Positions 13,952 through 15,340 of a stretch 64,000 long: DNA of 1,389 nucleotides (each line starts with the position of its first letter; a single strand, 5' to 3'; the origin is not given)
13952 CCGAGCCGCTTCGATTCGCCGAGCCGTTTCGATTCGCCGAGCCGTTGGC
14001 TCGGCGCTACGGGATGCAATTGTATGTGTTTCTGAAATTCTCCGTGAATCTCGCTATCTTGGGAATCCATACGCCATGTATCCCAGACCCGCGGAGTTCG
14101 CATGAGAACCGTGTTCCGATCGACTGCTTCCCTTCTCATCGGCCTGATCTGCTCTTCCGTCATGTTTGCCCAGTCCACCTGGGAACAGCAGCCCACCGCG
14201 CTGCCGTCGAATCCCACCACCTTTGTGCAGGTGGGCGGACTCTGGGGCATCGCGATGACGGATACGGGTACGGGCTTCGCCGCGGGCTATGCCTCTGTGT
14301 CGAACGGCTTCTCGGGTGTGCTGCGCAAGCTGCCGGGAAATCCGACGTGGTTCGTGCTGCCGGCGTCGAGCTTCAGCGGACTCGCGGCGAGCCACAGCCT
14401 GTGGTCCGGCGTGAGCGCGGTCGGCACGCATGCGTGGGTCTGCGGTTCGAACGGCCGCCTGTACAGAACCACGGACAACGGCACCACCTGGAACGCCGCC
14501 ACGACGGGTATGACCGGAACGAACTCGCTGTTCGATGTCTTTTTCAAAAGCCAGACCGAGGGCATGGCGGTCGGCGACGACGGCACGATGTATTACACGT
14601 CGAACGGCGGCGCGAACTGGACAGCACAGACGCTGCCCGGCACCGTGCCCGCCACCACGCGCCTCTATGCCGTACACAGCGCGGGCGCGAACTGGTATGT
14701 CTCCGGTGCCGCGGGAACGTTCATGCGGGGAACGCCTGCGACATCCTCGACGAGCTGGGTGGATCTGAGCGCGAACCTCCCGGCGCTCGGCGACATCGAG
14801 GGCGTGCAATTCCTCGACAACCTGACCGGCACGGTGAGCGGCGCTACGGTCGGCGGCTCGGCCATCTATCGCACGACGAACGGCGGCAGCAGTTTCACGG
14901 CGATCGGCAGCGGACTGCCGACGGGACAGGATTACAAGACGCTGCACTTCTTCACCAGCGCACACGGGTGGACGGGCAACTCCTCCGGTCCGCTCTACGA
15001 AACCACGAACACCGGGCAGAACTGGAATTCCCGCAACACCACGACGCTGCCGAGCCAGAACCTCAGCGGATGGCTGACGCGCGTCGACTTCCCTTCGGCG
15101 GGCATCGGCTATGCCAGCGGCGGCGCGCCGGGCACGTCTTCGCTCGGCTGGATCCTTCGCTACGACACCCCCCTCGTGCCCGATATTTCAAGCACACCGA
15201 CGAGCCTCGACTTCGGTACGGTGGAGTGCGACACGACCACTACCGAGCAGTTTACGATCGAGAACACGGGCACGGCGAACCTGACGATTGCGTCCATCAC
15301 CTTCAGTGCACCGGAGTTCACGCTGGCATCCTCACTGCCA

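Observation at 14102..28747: Two divergent giant T9SS cargo paralogs flanking a double-OmpA anchor protein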

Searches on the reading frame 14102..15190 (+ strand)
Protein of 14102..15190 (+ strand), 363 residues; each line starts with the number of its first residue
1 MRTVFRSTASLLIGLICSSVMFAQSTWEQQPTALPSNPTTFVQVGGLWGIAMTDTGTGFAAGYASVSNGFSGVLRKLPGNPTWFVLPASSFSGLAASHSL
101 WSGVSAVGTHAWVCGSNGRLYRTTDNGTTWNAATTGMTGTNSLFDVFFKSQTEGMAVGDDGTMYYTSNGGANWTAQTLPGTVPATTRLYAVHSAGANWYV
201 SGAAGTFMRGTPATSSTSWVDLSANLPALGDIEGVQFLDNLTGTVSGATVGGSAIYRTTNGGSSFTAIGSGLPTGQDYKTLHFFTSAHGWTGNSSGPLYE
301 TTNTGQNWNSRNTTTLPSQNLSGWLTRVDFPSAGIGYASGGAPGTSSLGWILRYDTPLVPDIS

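Call 10: search_protein_families(library=pfam, proteins=[window:14102-15190:+], max_evalue=10)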
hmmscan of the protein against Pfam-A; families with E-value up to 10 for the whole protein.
window:14102-15190:+ (363 aa): 6 families
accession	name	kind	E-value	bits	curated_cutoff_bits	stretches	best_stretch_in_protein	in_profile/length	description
PF14870.12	PSII_BNR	-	2.4e-18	66.9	27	3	141-268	18-140/303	Photosynthesis system II assembly factor YCF48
PF15902.12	Sortilin-Vps10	-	1.9e-09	37.3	33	2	119-199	2-83/446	Sortilin, neurotensin receptor 3,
PF02012.26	BNR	-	0.0064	16.7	27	2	121-131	1-11/12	BNR/Asp-box repeat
PF19755.4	DUF6242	-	0.013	15.8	29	2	97-130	185-217/217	Domain of unknown function (DUF6242)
PF20067.5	SSL_N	-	0.034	14.5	18.9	1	153-170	24-41/46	Strictosidine synthase-like, N-terminal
PF04589.18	RFX1_trans_act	-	1.9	9.1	25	1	165-243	78-156/160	RFX1 transcription activation region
